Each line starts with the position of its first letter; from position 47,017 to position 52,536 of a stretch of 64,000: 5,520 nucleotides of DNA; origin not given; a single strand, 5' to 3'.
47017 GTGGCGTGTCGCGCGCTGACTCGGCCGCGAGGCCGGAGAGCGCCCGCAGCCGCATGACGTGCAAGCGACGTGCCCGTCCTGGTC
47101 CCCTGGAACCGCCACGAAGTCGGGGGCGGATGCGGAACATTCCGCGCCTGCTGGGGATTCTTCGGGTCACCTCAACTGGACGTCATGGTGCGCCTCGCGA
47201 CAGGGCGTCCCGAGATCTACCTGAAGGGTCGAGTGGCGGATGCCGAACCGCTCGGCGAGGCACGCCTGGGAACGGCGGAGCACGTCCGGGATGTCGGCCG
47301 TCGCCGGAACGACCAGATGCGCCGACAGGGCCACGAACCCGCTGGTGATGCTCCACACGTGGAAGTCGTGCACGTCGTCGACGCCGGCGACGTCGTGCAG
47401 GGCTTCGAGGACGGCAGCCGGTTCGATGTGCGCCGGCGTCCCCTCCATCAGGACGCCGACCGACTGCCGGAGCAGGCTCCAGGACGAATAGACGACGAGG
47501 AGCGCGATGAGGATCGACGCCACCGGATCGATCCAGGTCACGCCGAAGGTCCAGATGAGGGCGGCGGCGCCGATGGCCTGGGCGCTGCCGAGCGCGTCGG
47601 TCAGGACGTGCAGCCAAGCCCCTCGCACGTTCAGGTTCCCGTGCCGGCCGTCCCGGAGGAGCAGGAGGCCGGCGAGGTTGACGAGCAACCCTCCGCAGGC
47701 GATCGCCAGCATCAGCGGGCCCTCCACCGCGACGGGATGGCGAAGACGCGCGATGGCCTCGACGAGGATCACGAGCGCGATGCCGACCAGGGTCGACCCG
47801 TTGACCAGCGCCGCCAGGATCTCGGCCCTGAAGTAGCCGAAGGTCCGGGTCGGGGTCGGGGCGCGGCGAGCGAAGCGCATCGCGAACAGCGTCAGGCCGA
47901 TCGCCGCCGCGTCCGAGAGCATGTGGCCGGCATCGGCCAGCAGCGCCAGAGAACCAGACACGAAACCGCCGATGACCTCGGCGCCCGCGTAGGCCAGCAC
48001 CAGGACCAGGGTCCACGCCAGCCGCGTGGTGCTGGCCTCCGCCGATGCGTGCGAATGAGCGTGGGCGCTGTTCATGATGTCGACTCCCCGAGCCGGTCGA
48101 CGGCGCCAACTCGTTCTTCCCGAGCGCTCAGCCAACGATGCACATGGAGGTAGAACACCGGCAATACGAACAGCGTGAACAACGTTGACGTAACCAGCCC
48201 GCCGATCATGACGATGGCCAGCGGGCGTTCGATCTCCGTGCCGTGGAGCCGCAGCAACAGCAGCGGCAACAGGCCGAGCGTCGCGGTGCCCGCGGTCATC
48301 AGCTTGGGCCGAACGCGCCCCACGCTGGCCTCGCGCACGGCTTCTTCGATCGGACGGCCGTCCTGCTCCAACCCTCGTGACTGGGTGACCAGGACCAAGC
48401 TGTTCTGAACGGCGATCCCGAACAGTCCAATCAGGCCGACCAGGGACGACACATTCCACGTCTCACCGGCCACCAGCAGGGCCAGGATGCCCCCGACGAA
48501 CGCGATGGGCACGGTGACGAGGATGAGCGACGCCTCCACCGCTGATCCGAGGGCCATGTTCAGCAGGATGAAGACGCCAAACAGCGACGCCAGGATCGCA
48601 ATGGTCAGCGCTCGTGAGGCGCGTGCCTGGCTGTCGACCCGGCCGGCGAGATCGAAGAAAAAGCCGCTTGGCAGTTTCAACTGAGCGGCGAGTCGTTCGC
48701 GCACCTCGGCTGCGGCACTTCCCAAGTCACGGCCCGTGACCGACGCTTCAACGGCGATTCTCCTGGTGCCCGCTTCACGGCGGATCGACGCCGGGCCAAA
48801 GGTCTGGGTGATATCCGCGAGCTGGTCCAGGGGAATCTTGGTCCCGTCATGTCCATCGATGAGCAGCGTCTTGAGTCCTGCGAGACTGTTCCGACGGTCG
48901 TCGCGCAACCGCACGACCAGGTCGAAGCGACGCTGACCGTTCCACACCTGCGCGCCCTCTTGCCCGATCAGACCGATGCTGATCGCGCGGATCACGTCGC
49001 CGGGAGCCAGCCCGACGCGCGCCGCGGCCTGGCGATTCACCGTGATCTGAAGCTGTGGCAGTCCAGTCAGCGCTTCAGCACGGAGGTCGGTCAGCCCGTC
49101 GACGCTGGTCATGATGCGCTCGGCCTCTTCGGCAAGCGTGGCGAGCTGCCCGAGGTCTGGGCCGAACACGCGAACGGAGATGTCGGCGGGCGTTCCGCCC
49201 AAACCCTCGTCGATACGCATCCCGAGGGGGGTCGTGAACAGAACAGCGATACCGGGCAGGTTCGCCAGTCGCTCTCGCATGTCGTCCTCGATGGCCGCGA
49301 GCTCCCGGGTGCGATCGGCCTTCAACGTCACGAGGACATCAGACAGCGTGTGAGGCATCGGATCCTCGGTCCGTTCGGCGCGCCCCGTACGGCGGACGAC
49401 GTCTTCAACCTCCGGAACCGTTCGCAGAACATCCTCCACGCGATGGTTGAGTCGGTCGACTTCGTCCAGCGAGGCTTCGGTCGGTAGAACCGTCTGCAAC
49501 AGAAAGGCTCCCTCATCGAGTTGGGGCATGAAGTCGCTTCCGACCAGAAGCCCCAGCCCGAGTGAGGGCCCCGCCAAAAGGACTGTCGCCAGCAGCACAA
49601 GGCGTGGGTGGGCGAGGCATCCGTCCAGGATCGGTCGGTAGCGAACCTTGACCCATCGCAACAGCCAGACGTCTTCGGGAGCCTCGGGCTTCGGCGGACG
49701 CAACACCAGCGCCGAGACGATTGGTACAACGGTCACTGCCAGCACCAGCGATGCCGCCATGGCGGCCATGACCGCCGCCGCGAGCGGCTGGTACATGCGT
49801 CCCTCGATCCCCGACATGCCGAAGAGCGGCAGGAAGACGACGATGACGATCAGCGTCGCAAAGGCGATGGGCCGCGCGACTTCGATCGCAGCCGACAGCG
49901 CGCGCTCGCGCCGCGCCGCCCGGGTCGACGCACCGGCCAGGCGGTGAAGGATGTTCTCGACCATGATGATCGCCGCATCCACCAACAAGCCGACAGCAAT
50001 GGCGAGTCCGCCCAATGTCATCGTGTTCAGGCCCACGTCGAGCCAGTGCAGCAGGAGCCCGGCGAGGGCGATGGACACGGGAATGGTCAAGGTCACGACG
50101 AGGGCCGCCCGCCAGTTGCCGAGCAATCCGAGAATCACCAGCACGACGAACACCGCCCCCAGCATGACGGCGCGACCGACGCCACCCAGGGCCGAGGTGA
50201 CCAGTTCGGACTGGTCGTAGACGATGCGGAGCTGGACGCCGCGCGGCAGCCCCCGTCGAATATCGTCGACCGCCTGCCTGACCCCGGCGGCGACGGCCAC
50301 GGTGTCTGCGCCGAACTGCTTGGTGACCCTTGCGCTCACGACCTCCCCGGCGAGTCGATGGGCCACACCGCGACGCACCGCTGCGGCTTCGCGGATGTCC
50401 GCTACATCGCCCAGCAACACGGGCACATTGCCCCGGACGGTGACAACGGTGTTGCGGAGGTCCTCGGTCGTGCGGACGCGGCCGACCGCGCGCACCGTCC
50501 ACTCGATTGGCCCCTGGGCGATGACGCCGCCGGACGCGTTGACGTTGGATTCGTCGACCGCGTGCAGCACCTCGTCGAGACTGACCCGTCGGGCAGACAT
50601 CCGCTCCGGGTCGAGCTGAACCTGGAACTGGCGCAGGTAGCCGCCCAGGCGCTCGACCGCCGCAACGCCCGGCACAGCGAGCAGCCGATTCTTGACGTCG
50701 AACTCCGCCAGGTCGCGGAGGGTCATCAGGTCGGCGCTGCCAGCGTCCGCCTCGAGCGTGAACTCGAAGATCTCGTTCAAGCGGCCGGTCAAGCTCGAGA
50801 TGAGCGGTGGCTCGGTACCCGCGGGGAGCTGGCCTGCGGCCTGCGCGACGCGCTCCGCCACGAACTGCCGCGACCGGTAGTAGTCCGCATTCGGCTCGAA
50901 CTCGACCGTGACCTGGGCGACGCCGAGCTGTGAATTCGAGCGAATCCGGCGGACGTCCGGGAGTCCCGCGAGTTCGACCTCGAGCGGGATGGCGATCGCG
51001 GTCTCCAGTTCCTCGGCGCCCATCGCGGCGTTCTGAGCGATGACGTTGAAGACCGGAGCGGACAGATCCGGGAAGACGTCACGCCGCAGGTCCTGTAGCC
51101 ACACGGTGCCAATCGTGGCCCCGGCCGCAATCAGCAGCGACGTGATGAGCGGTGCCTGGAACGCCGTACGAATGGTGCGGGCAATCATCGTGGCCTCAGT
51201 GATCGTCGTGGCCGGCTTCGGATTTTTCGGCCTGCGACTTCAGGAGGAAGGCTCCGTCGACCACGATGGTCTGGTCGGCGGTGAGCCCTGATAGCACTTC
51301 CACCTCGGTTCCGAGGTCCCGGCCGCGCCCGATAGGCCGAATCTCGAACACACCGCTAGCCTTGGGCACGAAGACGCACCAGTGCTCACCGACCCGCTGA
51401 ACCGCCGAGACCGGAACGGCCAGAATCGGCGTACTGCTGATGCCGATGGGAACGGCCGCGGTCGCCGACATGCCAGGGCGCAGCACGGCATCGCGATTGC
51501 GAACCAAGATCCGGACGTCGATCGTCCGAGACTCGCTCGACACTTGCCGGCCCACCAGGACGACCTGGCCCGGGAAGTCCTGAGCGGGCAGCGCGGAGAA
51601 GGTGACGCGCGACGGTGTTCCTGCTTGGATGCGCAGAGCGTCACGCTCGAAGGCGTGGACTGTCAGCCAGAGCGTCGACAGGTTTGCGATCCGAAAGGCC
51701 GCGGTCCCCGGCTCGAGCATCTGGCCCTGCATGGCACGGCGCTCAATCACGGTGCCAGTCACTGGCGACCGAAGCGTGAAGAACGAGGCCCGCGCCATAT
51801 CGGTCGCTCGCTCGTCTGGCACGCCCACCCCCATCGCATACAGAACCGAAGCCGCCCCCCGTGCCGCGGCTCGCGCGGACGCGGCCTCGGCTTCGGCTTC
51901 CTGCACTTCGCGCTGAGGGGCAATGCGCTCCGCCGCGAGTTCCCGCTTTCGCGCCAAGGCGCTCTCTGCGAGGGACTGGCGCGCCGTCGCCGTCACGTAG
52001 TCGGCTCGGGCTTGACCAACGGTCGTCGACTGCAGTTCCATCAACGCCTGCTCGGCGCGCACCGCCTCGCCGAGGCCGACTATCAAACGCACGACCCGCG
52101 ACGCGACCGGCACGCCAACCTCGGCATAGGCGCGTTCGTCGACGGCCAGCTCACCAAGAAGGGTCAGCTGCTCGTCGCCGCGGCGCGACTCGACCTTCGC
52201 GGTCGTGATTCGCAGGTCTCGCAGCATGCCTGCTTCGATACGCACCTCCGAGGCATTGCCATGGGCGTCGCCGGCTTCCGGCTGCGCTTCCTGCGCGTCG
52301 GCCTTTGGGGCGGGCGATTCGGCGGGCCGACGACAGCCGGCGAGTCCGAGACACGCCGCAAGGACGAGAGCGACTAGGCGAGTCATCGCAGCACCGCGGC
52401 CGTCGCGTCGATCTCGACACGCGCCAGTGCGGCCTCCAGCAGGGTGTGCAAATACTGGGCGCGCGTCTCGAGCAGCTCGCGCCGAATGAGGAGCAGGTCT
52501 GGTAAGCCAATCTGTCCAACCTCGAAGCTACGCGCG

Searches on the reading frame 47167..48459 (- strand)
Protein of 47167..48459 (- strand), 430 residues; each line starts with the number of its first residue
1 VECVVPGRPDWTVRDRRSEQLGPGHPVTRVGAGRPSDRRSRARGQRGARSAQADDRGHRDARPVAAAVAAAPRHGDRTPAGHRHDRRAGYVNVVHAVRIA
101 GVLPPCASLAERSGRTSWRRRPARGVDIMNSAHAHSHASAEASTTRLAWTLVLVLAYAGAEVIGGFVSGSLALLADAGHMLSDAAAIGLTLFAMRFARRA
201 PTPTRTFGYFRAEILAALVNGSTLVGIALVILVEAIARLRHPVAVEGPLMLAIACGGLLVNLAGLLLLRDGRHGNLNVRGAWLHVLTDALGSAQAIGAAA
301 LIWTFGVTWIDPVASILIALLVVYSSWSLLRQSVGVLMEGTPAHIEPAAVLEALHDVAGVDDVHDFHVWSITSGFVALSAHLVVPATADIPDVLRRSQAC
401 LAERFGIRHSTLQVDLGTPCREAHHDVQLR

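Call 12: search_protein_families(library=pfam, proteins=[window:47167-48459:-])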
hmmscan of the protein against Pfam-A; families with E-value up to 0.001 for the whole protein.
window:47167-48459:- (430 aa): 2 families
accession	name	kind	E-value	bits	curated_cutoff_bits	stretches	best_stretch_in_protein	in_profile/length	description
PF01545.26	Cation_efflux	-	1e-42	146.6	26.6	1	151-338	5-198/198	Cation efflux family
PF16916.11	ZT_dimer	-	7.2e-10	39.2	26.7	1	344-415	3-76/78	Dimerisation domain of Zinc Transporter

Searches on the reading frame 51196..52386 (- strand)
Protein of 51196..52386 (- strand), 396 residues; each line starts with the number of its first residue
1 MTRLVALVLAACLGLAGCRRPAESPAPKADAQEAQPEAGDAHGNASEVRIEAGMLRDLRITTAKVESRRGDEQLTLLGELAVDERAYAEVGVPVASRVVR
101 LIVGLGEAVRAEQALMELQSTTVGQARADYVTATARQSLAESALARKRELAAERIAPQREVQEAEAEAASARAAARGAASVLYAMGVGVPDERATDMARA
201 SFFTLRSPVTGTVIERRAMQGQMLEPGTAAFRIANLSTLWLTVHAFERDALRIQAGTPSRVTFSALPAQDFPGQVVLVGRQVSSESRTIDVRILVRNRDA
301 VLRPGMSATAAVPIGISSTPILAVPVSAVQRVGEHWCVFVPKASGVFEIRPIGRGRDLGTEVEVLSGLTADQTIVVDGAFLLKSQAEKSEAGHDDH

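Call 52: search_protein_families(library=pfam, proteins=[window:51196-52386:-], max_evalue=0.0001)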
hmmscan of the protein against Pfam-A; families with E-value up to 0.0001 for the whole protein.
window:51196-52386:- (396 aa): 2 families
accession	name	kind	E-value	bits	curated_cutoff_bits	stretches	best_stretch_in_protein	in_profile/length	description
PF16576.10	HlyD_D23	-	9e-42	143.2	30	1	72-308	4-214/214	Barrel-sandwich domain of CusB or HlyD membrane-fusion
PF13437.12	HlyD_3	-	6.4e-15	56.2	22.2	1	204-305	1-106/106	HlyD family secretion protein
